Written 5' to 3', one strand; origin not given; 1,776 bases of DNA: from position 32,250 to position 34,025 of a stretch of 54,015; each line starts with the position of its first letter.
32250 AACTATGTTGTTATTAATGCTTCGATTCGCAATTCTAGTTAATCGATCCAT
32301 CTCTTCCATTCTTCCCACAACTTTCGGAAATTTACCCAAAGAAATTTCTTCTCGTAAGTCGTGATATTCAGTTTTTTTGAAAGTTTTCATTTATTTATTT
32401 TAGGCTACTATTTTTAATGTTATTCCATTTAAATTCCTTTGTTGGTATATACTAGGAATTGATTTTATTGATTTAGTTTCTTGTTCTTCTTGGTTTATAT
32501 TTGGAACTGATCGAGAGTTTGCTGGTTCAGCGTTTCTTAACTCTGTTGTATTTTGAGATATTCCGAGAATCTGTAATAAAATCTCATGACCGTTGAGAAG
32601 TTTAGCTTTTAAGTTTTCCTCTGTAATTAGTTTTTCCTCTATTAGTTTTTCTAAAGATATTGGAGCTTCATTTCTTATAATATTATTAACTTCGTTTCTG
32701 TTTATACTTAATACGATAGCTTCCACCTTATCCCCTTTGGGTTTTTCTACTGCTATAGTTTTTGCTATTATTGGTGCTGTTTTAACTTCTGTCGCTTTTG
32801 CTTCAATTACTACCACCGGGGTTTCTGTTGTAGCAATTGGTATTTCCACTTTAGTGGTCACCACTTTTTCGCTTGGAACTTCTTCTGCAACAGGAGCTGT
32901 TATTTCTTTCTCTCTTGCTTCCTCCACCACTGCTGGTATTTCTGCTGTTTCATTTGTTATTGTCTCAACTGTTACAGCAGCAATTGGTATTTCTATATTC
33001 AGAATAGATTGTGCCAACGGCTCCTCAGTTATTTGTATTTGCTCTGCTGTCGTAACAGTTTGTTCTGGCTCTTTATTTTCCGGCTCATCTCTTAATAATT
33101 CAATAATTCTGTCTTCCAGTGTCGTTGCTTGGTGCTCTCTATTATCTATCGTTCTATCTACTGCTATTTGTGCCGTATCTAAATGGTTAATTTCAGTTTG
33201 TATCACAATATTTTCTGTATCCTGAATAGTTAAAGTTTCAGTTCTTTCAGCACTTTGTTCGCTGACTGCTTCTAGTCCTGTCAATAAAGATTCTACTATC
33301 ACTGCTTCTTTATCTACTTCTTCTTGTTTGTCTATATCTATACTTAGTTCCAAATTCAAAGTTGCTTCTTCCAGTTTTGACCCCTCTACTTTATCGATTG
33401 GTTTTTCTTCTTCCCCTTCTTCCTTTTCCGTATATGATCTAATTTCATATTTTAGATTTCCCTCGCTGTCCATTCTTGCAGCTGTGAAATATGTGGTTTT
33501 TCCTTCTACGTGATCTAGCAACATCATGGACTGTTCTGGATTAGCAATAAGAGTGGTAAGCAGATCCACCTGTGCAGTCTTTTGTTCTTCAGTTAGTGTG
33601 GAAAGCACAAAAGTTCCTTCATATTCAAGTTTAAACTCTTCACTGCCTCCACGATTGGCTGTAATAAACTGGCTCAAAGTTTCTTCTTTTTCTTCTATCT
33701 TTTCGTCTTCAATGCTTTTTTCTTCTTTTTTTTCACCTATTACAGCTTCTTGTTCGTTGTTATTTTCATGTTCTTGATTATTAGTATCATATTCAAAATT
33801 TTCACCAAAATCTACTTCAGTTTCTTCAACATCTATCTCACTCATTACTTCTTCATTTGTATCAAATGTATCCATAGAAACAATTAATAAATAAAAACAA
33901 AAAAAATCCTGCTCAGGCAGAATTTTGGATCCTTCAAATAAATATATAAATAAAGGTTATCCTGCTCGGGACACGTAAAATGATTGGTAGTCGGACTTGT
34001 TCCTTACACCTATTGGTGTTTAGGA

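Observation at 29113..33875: Orphan four-gene operon: hyper-acidic protein, minimal Clp/Hsp100-like double AAA+, small protein, soluble TraD/VirD4/HerA-type NTPase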

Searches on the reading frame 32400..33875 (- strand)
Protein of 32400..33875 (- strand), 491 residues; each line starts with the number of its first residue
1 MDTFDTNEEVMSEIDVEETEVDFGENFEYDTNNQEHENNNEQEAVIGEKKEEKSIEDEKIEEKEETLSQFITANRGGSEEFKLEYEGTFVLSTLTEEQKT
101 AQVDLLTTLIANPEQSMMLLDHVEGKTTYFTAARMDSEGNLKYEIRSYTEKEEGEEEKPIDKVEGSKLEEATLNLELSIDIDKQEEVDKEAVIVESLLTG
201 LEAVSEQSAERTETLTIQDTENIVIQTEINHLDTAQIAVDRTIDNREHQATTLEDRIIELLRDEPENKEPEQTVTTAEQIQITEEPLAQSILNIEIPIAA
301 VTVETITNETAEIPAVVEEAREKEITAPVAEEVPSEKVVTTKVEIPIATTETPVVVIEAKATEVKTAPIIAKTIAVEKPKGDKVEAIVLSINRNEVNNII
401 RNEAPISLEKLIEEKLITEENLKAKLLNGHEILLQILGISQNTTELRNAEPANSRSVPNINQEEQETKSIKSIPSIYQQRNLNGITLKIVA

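Call 3: search_protein_families(library=pfam, proteins=[window:32400-33875:-], max_evalue=0.1)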
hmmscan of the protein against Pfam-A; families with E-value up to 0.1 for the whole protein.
window:32400-33875:- (491 aa): 0 families

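Call 4: search_protein_families(library=padloc, proteins=[window:32400-33875:-], max_evalue=0.1)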
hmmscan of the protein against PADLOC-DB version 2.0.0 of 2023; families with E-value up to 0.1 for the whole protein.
window:32400-33875:- (491 aa): 0 families

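Call 5: search_protein_families(library=ncbifam, proteins=[window:32400-33875:-], max_evalue=0.1)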
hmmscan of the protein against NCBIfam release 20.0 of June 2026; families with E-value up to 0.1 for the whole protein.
window:32400-33875:- (491 aa): 1 family
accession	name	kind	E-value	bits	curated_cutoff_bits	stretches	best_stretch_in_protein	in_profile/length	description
TIGR01071.1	rplO_bact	equivalog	0.012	15.5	77.95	1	386-431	71-116/144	50S ribosomal protein L15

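Call 44: find_homologous_proteins(query=window:32400-33875:-, max_evalue=0.001)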
Query window:32400-33875:- (491 aa): 21 proteins with E <= 0.001 among 8000 candidates.
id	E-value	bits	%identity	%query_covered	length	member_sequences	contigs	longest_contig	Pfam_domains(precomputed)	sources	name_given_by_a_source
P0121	9.6e-241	817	96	87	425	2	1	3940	-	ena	-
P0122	1.2e-134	468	66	54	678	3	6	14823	-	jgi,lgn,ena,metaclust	metaclust:\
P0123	9.2e-128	445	55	71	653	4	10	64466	-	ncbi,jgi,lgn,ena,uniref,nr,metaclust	ncbi:hypothetical protein A2814_02730 [Candidatus Nomurabacteria bacterium RIFCSPHIGHO2_01_FULL_38_1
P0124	9.1e-123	429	56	63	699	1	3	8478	-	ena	-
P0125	1.3e-122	428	62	59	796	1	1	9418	-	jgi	jgi:hypothetical protein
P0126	6.3e-117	409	60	52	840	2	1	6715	-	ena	-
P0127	1.2e-115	405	62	57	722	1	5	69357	-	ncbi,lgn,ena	-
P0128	1.4e-112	395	56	54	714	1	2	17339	-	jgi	-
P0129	4.9e-105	370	57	50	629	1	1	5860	-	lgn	-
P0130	3.5e-101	358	65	41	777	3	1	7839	-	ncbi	-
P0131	1.2e-91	326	64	54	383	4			-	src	-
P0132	2.5e-91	325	61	57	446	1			-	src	-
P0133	3.6e-79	285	42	54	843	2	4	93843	-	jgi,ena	-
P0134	9.9e-62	228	72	24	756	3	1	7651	-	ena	-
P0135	2.5e-60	223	45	49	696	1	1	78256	-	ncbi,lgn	ncbi:MAG: hypothetical protein WD963_01985 [Candidatus Paceibacterota bacterium]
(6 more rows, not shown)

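Call 70: predict_structure(alignment_id=A3)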
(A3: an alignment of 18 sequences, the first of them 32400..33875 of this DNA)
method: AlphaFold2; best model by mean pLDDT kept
length: 491 residues; sequences in the alignment: 18
mean_pLDDT: 44.4   pTM: 0.25
mean pLDDT of the five models: 44.4, 42.2, 41.3, 38.3, 35.8
residues with pLDDT >= 90: 5; 70-90: 75; 50-70: 30; < 50: 381
segments of 3 or more residues with pLDDT < 50: 1-62, 154-251, 262-427, 438-491
pLDDT, mean of each block of 10 residues (from residue 1): 42 40 38 42 38 39 69 73 78 75 86 87 88 86 87 50 35 38 42 38 31 25 27 29 33 64 43 31 29 30 28 34 31 27 27 28 30 33 34 32 38 44 47 53 38 34 34 38 37 39
secondary structure, 60 per line:
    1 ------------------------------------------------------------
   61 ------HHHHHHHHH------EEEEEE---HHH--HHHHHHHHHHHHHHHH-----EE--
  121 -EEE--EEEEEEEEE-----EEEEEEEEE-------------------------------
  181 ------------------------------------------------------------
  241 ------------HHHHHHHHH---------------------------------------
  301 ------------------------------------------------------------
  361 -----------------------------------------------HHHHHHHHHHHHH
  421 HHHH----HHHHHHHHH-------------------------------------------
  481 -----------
elements in order: H67-75 E82-87 H96-111 E122-124 E127-135 E141-149 H253-261 H408-424 H429-437
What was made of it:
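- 32400..33875 (-): ORF1: 491-aa acidic, mostly disordered protein with a small folded domain (about residues 63-153) and a conserved C-terminal tail (............). AF2 gives pLDDT 70-88 only for residues 63-153 (call 70).
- ORF1 is mostly disordered (call 70).
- Tried and rejected: The AF2 model is mostly disordered (call 70).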

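Call 73: fold_search(model_id=the predicted structure, library=pdb)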
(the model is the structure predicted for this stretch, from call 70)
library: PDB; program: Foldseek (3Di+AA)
matches with E <= 10: 1301; with E <= 0.001: 0
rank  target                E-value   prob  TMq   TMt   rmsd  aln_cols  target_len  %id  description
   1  2zfd_B                8.5e-02  0.51  0.09  0.26  10.2        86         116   12  The crystal structure of plant specific calcium binding protein AtCBL2 in complex with the regulatory domain of AtCIPK (released 2008-02-19)
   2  3qoo                  1.1e-01  0.14  0.07  0.16  12.2       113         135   11  Crystal structure of hot-dog-like Taci_0573 protein from Thermanaerovibrio acidaminovorans (released 2011-02-23)
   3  2o3b_B                1.5e-01  0.47  0.11  0.25   8.0        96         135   14  Crystal structure complex of Nuclease A (NucA) with intra-cellular inhibitor NuiA (released 2006-12-19)
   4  5gpo_B                1.5e-01  0.33  0.07  0.19   6.1        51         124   20  The sensor domain structure of the zinc-responsive histidine kinase CzcS from Pseudomonas Aeruginosa (released 2017-08-09)
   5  6ojz_D                1.6e-01  0.77  0.09  0.11   4.4        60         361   20  PilT4 from Geobacter metallireducens bound to ADP with partial occupancy: C3ocococ conformation (released 2019-11-20)
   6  3cax                  1.6e-01  0.54  0.10  0.14  10.3        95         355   12  Crystal structure of uncharacterized protein PF0695 (released 2008-03-18)
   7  6okv_D                1.9e-01  0.75  0.09  0.11   4.4        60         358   20  PilT4 from Geobacter metallireducens bound to AMP-PNP: C2ccocco conformation (released 2019-11-20)
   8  3fg8_C                1.9e-01  0.63  0.08  0.31   4.0        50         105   24  Crystal structure of PAS domain of RHA05790 (released 2009-01-20)
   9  4ew7                  1.9e-01  0.28  0.08  0.22   8.9        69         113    7  The crystal structure of conjugative transfer PAS_like domain from Salmonella enterica subsp. enterica serovar Typhimuri (released 2012-09-12)
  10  6ojy_E                2.0e-01  0.72  0.08  0.11   4.0        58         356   19  Methylated PilT4 from Geobacter metallireducens bound to sulfate: C3ocococ conformation (released 2019-11-20)
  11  6ok2_D                2.0e-01  0.72  0.09  0.11   4.4        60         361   20  PilT4 from Geobacter metallireducens bound to ADP: C3ocococ conformation (released 2019-11-20)
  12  4zrf_A                2.0e-01  0.15  0.06  0.18  13.8       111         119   13  Crystal Structure of Hypothetical Thioesterase Protein SP_1851 from Streptococcus pneumoniae TIGR4 (released 2015-05-27)
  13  6okv_B                2.1e-01  0.72  0.09  0.12   4.3        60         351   20  PilT4 from Geobacter metallireducens bound to AMP-PNP: C2ccocco conformation (released 2019-11-20)
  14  9xps_1                2.1e-01  0.51  0.08  0.15  10.1        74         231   12  The neck structure of the Phage Phikz (released 2026-02-11)
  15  6olk_A                2.3e-01  0.75  0.09  0.12   4.3        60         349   20  CryoEM structure of PilT4 from Geobacter metallireducens without adding nucleotide: C3ocococ conformation (released 2019-11-20)
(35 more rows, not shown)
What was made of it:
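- Tried and rejected: Foldseek against the PDB gave nothing below E 0.08 (call 73).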
